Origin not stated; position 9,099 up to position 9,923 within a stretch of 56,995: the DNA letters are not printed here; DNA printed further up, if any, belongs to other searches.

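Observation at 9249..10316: Two-domain protein: unassigned ~170-aa N-terminal domain fused to an aspartyl/asparaginyl beta-hydroxylase-type oxygenase, inside a DNA-modification operon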

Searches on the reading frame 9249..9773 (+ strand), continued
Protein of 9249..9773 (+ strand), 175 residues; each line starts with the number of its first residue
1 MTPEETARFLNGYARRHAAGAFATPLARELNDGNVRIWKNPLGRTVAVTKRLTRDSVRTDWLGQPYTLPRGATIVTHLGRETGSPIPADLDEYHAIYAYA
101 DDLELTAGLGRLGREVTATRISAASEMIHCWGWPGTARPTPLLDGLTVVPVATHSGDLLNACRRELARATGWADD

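Call 94: search_protein_families(library=pfam, proteins=[L091:4381-5985:+, L089:4541-5992:+, L054:4535-6010:+, L073:4226-5986:+, L059:2933-4435:+, L050:1990-2814:+, L092:4432-7188:+, L109:296-1939:+, L049:4053-4646:+, L115:5445-6059:+], max_evalue=0.001)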
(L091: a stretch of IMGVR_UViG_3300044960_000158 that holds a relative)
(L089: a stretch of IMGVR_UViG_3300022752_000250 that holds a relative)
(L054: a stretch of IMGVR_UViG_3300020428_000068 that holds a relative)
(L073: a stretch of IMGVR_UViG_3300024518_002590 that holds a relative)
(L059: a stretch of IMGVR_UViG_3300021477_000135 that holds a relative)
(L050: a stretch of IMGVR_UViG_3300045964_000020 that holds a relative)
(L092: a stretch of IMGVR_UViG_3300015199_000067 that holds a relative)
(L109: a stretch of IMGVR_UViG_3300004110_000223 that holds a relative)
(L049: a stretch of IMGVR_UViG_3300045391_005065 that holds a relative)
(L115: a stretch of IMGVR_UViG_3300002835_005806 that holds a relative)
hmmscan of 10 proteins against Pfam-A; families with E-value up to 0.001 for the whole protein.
L091:4381-5985:+ (534 aa): 1 family
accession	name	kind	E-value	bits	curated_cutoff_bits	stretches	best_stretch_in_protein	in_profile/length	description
PF01555.25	N6_N4_Mtase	-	4.8e-05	23.8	26.7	0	289-329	178-218/221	DNA methylase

L089:4541-5992:+ (483 aa): 2 families
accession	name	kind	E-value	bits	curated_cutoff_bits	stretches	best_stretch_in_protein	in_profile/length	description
PF01555.25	N6_N4_Mtase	-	3.9e-08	33.9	26.7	1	255-292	180-217/221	DNA methylase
PF02195.25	ParB_N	-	1.1e-06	29.1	26.3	1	20-90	20-93/95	ParB N-terminal domain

L054:4535-6010:+ (491 aa): 2 families
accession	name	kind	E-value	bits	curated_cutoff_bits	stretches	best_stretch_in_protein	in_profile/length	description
PF01555.25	N6_N4_Mtase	-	5e-12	46.7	26.7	2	241-287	170-216/221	DNA methylase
PF02195.25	ParB_N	-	3.1e-06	27.6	26.3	1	14-81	4-76/95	ParB N-terminal domain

L073:4226-5986:+ (586 aa): 3 families
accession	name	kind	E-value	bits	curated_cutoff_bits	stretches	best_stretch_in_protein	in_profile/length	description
PF01555.25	N6_N4_Mtase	-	2.6e-13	50.9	26.7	2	415-572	2-140/221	DNA methylase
PF02195.25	ParB_N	-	3.6e-10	40.2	26.3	1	8-94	3-93/95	ParB N-terminal domain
PF21188.2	BRR2_plug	-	0.00076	20.3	25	0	284-316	36-65/69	Pre-mRNA-splicing helicase BRR2 plug domain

L059:2933-4435:+ (500 aa): 2 families
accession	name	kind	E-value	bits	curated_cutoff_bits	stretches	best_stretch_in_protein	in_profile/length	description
PF01555.25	N6_N4_Mtase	-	3e-08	34.3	26.7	1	272-311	178-217/221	DNA methylase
PF02195.25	ParB_N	-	1.1e-05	25.9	26.3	1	25-102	5-86/95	ParB N-terminal domain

L050:1990-2814:+ (274 aa): 1 family
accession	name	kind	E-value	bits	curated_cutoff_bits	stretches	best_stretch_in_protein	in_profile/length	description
PF02195.25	ParB_N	-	7.7e-06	26.3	26.3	1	51-137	3-93/95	ParB N-terminal domain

L092:4432-7188:+ (918 aa): 2 families
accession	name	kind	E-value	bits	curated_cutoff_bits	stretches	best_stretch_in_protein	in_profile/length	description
PF05118.21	Asp_Arg_Hydrox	-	4.2e-14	53.1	22.6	1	704-882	7-155/157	Aspartyl/Asparaginyl beta-hydroxylase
PF01555.25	N6_N4_Mtase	-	6.9e-10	39.7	26.7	1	361-487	2-110/221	DNA methylase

L109:296-1939:+ (547 aa): 2 families
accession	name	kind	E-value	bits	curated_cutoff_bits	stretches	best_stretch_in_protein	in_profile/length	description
PF01555.25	N6_N4_Mtase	-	8.5e-13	49.2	26.7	2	400-526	2-110/221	DNA methylase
PF02195.25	ParB_N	-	1.5e-06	28.5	26.3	1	23-106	3-93/95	ParB N-terminal domain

L049:4053-4646:+ (197 aa): 3 families
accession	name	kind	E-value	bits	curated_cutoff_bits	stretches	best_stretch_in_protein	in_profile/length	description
PF00583.31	Acetyltransf_1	-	1.3e-13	51.7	20.7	1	84-174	23-116/116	Acetyltransferase (GNAT) family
PF13508.13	Acetyltransf_7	-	3.8e-11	43.6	27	1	97-176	5-84/84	Acetyltransferase (GNAT) domain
PF13673.13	Acetyltransf_10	-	4.1e-09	36.9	23.6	1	87-189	21-122/128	Acetyltransferase (GNAT) domain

L115:5445-6059:+ (204 aa): 1 family
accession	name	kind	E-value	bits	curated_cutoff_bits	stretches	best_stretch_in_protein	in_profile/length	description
PF01327.26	Pep_deformylase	-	7.6e-34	117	22.8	1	49-169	27-153/156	Polypeptide deformylase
